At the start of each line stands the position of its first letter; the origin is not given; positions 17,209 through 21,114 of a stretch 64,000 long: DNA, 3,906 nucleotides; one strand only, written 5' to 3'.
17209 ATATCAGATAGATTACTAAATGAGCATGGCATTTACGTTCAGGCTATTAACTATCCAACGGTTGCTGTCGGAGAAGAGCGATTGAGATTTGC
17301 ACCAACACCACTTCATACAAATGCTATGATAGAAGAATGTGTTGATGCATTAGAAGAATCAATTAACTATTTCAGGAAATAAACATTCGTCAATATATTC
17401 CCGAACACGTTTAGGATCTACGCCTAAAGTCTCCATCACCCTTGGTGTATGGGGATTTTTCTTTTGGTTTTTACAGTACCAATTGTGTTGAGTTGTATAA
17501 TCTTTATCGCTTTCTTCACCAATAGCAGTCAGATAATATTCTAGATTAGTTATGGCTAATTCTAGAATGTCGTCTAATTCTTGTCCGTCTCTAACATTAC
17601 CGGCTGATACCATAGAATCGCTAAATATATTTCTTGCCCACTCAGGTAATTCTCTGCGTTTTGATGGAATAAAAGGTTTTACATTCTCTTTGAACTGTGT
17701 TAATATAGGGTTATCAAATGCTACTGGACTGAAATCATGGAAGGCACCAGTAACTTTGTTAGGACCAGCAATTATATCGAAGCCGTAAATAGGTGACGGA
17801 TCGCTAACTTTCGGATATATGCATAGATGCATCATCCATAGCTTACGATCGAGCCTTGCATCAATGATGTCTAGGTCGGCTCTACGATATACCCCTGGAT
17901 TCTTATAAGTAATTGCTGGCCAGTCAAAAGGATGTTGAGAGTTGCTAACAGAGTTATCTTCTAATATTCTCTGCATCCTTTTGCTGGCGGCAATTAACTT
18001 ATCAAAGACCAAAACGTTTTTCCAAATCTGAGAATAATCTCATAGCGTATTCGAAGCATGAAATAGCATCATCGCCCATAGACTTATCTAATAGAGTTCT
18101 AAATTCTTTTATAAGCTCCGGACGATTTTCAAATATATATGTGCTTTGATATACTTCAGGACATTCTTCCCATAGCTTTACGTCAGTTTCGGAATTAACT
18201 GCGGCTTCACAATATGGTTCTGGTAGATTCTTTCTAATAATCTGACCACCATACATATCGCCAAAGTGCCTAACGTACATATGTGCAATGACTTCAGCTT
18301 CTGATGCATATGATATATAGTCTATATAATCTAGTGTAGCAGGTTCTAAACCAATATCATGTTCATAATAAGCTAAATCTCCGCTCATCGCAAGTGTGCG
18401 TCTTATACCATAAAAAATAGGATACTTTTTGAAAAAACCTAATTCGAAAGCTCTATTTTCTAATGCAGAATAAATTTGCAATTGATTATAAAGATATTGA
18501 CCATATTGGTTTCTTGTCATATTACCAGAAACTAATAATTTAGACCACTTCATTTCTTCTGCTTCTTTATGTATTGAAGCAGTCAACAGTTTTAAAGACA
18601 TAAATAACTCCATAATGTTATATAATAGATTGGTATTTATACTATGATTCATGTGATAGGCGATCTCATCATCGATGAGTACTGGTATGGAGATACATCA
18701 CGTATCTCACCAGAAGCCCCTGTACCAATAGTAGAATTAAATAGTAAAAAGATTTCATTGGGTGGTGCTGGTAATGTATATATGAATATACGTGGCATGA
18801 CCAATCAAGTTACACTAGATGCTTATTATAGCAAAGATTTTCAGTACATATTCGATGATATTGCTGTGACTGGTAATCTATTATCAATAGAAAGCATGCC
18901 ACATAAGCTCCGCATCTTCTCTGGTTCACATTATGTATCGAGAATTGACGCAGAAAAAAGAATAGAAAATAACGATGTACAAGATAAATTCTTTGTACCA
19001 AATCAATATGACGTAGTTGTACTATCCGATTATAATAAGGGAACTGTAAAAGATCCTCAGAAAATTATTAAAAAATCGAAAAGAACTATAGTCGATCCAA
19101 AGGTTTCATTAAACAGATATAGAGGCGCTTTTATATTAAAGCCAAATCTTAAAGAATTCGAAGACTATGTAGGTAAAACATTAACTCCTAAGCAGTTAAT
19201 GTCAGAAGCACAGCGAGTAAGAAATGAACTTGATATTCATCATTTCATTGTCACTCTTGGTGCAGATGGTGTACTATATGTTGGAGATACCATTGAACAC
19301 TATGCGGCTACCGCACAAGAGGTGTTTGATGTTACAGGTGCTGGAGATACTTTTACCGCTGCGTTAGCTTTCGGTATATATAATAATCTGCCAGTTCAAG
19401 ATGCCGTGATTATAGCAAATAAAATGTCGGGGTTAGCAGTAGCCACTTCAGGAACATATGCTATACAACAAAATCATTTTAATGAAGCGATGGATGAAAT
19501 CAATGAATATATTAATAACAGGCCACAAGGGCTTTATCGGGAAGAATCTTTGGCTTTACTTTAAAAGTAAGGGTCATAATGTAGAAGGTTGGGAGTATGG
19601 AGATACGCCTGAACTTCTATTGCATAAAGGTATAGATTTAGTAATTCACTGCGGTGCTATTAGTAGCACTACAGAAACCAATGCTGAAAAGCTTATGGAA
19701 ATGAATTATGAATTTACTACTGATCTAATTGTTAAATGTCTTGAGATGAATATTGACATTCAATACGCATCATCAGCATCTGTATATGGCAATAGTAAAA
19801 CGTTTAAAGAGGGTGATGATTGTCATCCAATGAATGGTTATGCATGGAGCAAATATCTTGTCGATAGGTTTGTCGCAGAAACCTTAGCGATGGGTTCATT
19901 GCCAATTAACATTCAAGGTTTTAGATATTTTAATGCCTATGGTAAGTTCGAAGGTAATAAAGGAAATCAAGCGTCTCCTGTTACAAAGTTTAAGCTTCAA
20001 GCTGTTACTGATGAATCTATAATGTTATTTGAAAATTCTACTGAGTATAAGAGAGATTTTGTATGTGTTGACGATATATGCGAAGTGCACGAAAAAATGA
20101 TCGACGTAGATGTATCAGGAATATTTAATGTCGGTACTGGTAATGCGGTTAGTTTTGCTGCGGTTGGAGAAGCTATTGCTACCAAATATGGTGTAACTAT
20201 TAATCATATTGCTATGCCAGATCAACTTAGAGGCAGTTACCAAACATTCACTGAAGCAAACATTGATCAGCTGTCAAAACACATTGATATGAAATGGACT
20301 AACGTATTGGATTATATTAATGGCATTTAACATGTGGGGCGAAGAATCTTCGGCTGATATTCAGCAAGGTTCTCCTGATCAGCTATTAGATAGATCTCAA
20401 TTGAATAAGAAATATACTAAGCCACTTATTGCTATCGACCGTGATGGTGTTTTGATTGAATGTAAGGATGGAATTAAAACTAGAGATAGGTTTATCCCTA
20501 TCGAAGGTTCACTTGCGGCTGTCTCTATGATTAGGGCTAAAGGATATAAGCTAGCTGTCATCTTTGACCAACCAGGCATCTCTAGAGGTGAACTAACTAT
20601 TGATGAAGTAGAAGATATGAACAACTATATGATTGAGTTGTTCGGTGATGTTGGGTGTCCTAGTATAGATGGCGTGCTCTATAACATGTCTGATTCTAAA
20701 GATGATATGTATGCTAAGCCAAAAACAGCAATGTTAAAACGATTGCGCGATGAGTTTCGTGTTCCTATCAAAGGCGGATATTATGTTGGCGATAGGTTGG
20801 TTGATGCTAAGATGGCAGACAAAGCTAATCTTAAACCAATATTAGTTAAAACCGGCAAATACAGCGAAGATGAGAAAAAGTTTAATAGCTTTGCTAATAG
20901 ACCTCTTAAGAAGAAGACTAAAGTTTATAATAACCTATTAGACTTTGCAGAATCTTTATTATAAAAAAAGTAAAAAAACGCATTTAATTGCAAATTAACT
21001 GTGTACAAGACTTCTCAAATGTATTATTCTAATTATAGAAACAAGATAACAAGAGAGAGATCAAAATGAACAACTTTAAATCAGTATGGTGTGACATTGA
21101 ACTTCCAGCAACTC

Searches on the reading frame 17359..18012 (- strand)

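Call 10: search_protein_families(library=pfam, proteins=[window:17359-18012:-], max_evalue=0.001)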
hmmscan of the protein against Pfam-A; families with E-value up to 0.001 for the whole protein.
window:17359-18012:- (217 aa): 1 family
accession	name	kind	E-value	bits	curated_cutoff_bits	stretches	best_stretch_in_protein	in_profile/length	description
PF05996.17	Fe_bilin_red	-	5.1e-13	49.7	31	1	53-213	56-228/228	Ferredoxin-dependent bilin reductase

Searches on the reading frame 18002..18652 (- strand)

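Call 10: search_protein_families(library=pfam, proteins=[window:18002-18652:-], max_evalue=0.001)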
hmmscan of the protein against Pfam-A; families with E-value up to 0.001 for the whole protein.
window:18002-18652:- (216 aa): 1 family
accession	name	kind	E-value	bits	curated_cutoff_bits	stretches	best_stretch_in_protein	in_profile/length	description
PF01126.25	Heme_oxygenase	-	2.2e-18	67.3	23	1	16-151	3-139/204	Heme oxygenase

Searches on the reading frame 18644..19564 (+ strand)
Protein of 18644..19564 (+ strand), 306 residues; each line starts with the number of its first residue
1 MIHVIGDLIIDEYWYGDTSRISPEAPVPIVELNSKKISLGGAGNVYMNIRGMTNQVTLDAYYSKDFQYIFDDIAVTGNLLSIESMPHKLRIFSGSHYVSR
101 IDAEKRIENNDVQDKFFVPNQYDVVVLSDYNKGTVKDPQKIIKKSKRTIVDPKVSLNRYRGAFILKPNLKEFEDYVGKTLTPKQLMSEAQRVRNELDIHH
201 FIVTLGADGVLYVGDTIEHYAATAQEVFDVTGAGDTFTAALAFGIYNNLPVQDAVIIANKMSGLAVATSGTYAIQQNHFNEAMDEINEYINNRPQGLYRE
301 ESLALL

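Call 10: search_protein_families(library=pfam, proteins=[window:18644-19564:+], max_evalue=0.001)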
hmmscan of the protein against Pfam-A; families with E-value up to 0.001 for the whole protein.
window:18644-19564:+ (306 aa): 2 families
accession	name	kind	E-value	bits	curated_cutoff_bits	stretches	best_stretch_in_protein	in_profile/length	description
PF00294.29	PfkB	-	9e-25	88.1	25.8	1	139-273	152-297/302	pfkB family carbohydrate kinase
PF08543.17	Phos_pyr_kin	-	1e-06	28.8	27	1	131-265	86-231/246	Phosphomethylpyrimidine kinase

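Call 23: search_protein_families(library=ncbifam, proteins=[window:18644-19564:+], max_evalue=0.01)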
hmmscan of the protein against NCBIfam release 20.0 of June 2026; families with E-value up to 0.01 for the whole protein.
window:18644-19564:+ (306 aa): 25 families
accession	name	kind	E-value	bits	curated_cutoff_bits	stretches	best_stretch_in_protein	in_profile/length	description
TIGR02198.1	rfaE_dom_I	equivalog_domain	1.7e-68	231.1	345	1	2-282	10-313/315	D-glycero-beta-D-manno-heptose-7-phosphate kinase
NF008454.0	PRK11316.1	equivalog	1.8e-61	208.2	521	1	2-287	13-316/475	bifunctional D-glycero-beta-D-manno-heptose-7-phosphate kinase/D-glycero-beta-D-manno-heptose 1-phosphate adenylyltransferase HldE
TIGR02152.1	D_ribokin_bact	equivalog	2.7e-18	66.3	299.65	1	134-272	142-287/298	ribokinase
TIGR03168.1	1-PFK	subfamily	1.1e-17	64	216.4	1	161-286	176-302/305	hexose kinase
TIGR03828.1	pfkB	equivalog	2.4e-17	62.9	292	1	162-286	177-302/305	1-phosphofructokinase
NF007068.0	PRK09513.1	equivalog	3e-14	52.9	432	1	162-286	181-306/312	1-phosphofructokinase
NF008353.0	PRK11142.1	equivalog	7.6e-10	38.8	341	1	164-271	181-289/307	ribokinase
NF041164.1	NucKinThplmales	equivalog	2.7e-09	36.6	450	1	192-288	194-288/295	nucleoside kinase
NF007355.0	PRK09850.1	equivalog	1.3e-08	34.3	540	1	161-271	180-292/313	pseudouridine kinase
NF041320.1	pfkB_Halo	equivalog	2.4e-08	33.7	400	1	164-286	174-297/302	1-phosphofructokinase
NF006957.1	PRK09434.1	equivalog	6.5e-08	32.4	450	1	183-254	197-269/302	fructokinase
NF010033.0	PRK13508.1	equivalog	7.6e-07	28.7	469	1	162-286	178-304/309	tagatose-6-phosphate kinase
TIGR04382.1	myo_inos_iolC_N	equivalog_domain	3.9e-06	26.4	300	1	194-269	216-293/309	5-dehydro-2-deoxygluconokinase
NF007632.0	PRK10294.1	equivalog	1.7e-05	24.3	353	1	164-280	183-301/310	6-phosphofructokinase II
TIGR00097.1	HMP-P_kinase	equivalog_domain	2.9e-05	23.5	204.95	1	162-268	128-240/254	bifunctional hydroxymethylpyrimidine kinase/phosphomethylpyrimidine kinase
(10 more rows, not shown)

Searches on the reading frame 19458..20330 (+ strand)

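Call 10: search_protein_families(library=pfam, proteins=[window:19458-20330:+], max_evalue=0.001)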
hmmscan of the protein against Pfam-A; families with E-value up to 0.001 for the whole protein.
window:19458-20330:+ (290 aa): 5 families
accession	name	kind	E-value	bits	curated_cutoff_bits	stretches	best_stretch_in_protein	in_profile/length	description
PF01370.27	Epimerase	-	5.9e-30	104.9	20.9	1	18-226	1-240/240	NAD dependent epimerase/dehydratase family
PF16363.11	GDP_Man_Dehyd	-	7.3e-18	65.5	27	1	53-251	70-273/332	GDP-mannose 4,6 dehydratase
PF04321.23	RmlD_sub_bind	-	2.5e-10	40.4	27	1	16-142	1-139/287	RmlD substrate binding domain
PF01073.25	3Beta_HSD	-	1e-06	28.5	22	1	57-145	65-158/280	3-beta hydroxysteroid dehydrogenase/isomerase family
PF07993.18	NAD_binding_4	-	7.9e-05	22.4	20.1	1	55-208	85-255/258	Male sterility protein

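Call 23: search_protein_families(library=ncbifam, proteins=[window:19458-20330:+], max_evalue=0.01)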
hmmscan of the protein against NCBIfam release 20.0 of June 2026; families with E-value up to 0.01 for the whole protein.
window:19458-20330:+ (290 aa): 15 families
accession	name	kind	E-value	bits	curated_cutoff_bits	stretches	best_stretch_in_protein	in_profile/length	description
TIGR02197.1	heptose_epim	equivalog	5.3e-69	232.8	274.6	1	57-279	65-297/316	ADP-glyceromanno-heptose 6-epimerase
NF008360.0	PRK11150.1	equivalog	8.2e-54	182.9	452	1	59-274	69-285/310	ADP-glyceromanno-heptose 6-epimerase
TIGR01179.1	galE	equivalog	9e-17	60.9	262.3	1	53-251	65-282/332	UDP-glucose 4-epimerase GalE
TIGR04180.1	EDH_00030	hypoth_equivalog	1.9e-10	40.3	475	1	57-258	69-270/297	NAD-dependent 4,6-dehydratase LegB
NF011728.1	PRK15181.1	equivalog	5.2e-09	35.5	760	1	59-210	91-244/348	Vi polysaccharide biosynthesis UDP-N-acetylglucosaminuronic acid C-4 epimerase TviC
NF047837.1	UDPAcbARedWbcJ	equivalog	2.1e-08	33.5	500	1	16-221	1-190/372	UDP-2-acetamido-2,6-beta-L-arabino-hexul-4-ose reductase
TIGR01181.1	dTDP_gluc_dehyt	equivalog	7.8e-08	31.8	365.1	1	56-253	71-270/321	dTDP-glucose 4,6-dehydratase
NF007956.0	PRK10675.1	subfamily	1.9e-07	30.6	394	1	52-263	67-298/338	UDP-glucose 4-epimerase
TIGR03466.1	HpnA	hypoth_equivalog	5.5e-07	28.8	367.65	1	57-145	63-158/327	hopanoid-associated sugar epimerase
TIGR01214.1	rmlD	equivalog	4.1e-06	26.1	224.05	1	18-142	2-138/285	dTDP-4-dehydrorhamnose reductase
NF043036.1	ErythonDh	equivalog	4.5e-06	26.1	325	1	54-140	70-161/321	D-erythronate dehydrogenase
NF042422.1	oxyalk_red_OleD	equivalog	9.7e-05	21.9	580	0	16-53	1-38/329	2-alkyl-3-oxoalkanoate reductase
TIGR01746.1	Thioester-redct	subfamily_domain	0.0004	19.7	213.35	1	55-152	85-189/371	thioester reductase domain-containing protein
TIGR01777.1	yfcH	hypoth_equivalog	0.00068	19.3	207.35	0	18-42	1-25/292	TIGR01777 family oxidoreductase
TIGR02622.1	CDP_4_6_dhtase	equivalog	0.0048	16.1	278.45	1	15-82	4-72/352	CDP-glucose 4,6-dehydratase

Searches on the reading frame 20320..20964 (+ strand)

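Call 10: search_protein_families(library=pfam, proteins=[window:20320-20964:+], max_evalue=0.001)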
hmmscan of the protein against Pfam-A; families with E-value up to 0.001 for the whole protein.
window:20320-20964:+ (214 aa): 4 families
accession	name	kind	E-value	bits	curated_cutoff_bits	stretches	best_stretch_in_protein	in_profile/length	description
PF13242.12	Hydrolase_like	-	6.2e-10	39.3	22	1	132-188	3-60/75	HAD-hyrolase-like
PF00702.32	Hydrolase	-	1.5e-06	29.2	26.4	1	12-169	52-190/191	haloacid dehalogenase-like hydrolase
PF13419.12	HAD_2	-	8.3e-05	23.2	23.8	0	130-176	132-178/178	Haloacid dehalogenase-like hydrolase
PF08645.17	PNK3P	-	0.00043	20.5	22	1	37-159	3-126/161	Polynucleotide kinase 3 phosphatase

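Call 23: search_protein_families(library=ncbifam, proteins=[window:20320-20964:+], max_evalue=0.01)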
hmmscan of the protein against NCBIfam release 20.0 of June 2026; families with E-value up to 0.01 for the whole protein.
window:20320-20964:+ (214 aa): 11 families
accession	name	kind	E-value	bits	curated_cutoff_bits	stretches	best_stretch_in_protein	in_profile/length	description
NF006506.0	PRK08942.1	equivalog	2.7e-30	105.2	178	1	34-213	3-177/182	D-glycero-beta-D-manno-heptose 1,7-bisphosphate 7-phosphatase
TIGR01662.1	HAD-SF-IIIA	subfamily_domain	8.5e-19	68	44.6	1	36-178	2-140/141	HAD-IIIA family hydrolase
TIGR01656.1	Histidinol-ppas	subfamily_domain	7.6e-18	64.8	84.15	1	36-175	2-145/149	histidinol-phosphate phosphatase domain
TIGR00213.1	GmhB_yaeD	subfamily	1.1e-16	61.1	149.6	1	37-185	4-159/176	D-glycero-beta-D-manno-heptose 1,7-bisphosphate 7-phosphatase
NF050049.1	HBPPhtaseGmhB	domain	3.5e-16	59.5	250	1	37-193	6-159/171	D-glycero-alpha-D-manno-heptose-1,7-bisphosphate 7-phosphatase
NF003937.0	PRK05446.1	equivalog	2.1e-12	46.7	443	1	34-180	3-152/355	bifunctional histidinol-phosphatase/imidazoleglycerol-phosphate dehydratase HisB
TIGR01261.1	hisB_Nterm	equivalog_domain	8.1e-12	44.9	140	1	35-180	2-150/161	histidinol-phosphatase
NF005264.0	PRK06769.1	equivalog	9.6e-12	45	217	1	37-189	7-149/175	HAD-IIIA family hydrolase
TIGR01664.1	DNA-3'-Pase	equivalog_domain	6.9e-06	26.1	107.65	1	34-162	14-139/167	DNA 3'-phosphatase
TIGR01663.1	PNK-3'Pase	equivalog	0.00033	19.2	502.8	1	67-158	201-288/520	bifunctional polynucleotide phosphatase/kinase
TIGR02253.1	CTE7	subfamily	0.0023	17.7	169.75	0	128-188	145-206/221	TIGR02253 family HAD-type hydrolase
